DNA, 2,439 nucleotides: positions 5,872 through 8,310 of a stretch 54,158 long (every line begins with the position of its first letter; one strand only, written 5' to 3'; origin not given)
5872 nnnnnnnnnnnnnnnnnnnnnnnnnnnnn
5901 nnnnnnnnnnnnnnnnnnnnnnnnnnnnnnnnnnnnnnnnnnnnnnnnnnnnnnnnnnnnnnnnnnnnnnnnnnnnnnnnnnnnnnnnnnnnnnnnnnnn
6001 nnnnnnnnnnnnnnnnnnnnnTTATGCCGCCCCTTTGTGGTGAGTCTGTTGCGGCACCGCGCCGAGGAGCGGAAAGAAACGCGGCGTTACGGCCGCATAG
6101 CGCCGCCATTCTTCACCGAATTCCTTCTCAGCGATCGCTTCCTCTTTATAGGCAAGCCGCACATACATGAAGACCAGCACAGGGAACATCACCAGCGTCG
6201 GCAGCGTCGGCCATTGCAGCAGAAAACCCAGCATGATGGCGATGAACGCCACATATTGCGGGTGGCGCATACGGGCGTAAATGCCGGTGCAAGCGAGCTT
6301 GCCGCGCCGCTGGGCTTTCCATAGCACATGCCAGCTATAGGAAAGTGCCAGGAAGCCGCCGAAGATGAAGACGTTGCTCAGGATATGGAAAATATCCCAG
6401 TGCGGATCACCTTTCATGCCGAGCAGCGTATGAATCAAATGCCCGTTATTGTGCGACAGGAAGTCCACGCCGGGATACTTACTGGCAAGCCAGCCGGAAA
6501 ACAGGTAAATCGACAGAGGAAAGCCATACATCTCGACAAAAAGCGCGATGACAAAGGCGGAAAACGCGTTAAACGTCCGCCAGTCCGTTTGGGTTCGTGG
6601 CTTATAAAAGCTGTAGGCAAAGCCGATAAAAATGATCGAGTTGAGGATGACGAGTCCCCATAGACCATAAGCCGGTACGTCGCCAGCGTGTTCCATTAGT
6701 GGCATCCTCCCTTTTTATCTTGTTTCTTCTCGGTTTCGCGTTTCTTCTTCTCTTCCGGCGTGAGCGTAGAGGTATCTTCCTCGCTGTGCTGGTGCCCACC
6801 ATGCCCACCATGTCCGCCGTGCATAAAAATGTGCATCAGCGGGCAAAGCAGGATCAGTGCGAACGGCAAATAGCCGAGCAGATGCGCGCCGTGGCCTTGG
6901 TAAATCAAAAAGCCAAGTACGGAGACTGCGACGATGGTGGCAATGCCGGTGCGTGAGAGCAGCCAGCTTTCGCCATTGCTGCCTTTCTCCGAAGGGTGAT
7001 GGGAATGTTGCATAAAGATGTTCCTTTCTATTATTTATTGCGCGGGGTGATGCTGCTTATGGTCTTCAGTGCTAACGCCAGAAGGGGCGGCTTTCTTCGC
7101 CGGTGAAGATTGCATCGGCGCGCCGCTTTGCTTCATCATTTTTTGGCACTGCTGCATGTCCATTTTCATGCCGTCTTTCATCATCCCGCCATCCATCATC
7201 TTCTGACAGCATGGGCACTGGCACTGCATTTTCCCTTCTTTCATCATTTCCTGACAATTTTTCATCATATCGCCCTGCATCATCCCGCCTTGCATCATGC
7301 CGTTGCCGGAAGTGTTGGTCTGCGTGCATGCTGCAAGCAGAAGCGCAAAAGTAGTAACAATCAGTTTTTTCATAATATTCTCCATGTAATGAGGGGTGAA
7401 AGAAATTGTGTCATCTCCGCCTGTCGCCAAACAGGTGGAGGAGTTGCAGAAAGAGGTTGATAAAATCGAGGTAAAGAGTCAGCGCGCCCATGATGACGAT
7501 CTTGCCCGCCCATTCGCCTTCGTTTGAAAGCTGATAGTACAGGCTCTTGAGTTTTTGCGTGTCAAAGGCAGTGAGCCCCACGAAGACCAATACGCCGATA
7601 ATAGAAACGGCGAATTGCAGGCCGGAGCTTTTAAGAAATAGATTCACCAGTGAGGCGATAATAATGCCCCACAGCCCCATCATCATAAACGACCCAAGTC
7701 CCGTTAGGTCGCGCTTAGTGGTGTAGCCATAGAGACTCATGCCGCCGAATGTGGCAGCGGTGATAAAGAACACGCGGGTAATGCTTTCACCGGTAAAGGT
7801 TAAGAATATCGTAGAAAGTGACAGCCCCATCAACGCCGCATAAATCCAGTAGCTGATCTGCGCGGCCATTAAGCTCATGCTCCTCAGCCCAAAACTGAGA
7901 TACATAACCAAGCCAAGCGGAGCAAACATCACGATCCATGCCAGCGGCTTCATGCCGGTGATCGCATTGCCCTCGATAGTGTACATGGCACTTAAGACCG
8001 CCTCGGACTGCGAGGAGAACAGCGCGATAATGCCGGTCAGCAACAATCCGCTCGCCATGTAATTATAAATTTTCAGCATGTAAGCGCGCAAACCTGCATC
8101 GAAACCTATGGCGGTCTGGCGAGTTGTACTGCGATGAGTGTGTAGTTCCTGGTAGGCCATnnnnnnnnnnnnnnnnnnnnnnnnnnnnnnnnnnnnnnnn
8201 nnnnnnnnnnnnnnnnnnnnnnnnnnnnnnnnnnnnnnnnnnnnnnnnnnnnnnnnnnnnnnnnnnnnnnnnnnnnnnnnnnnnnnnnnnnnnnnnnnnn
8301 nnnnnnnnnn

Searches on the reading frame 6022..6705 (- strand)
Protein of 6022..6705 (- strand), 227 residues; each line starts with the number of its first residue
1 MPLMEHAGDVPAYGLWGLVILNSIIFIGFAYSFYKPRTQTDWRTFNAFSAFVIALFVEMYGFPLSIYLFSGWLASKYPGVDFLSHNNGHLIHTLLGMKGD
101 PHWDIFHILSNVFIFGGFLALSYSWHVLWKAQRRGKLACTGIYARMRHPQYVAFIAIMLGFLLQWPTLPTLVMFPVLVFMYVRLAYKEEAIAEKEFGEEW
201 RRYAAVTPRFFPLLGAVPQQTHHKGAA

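Call 13: search_protein_families(library=pfam, proteins=[window:6022-6705:-], max_evalue=0.001)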
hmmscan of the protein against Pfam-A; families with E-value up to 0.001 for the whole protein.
window:6022-6705:- (227 aa): 2 families
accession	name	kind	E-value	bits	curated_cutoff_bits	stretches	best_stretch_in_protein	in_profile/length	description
PF04191.18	PEMT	-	6.3e-08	33.5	25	1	112-198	15-104/105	Phospholipid methyltransferase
PF04140.19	ICMT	-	4.7e-06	27.4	24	1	111-192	9-94/95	Isoprenylcysteine carboxyl methyltransferase (ICMT) family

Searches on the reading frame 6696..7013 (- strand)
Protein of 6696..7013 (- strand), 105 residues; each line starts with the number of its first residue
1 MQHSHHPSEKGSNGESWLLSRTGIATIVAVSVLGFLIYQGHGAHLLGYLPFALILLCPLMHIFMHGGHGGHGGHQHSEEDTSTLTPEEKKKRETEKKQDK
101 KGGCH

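Call 13: search_protein_families(library=pfam, proteins=[window:6696-7013:-], max_evalue=0.001)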
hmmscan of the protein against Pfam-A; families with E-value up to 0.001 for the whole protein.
window:6696-7013:- (105 aa): 1 family
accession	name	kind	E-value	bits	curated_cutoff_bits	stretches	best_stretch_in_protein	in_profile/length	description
PF11666.13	DUF2933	-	2e-19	69.9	21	1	28-77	2-51/52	Protein of unknown function (DUF2933)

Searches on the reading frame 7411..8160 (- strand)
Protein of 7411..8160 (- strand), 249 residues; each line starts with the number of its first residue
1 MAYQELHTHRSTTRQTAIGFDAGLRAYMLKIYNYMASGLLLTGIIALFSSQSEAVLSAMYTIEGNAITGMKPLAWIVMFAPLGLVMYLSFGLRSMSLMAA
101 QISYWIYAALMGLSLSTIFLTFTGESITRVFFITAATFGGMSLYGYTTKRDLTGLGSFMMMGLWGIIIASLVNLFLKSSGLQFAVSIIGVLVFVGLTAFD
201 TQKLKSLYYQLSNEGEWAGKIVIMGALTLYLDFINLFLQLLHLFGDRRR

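Call 13: search_protein_families(library=pfam, proteins=[window:7411-8160:-], max_evalue=0.001)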
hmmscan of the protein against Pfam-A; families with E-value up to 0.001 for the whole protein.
window:7411-8160:- (249 aa): 1 family
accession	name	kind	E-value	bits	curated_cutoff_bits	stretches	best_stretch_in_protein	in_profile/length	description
PF01027.25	Bax1-I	-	2.6e-61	207.5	34.1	1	25-244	1-207/207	Inhibitor of apoptosis-promoting Bax1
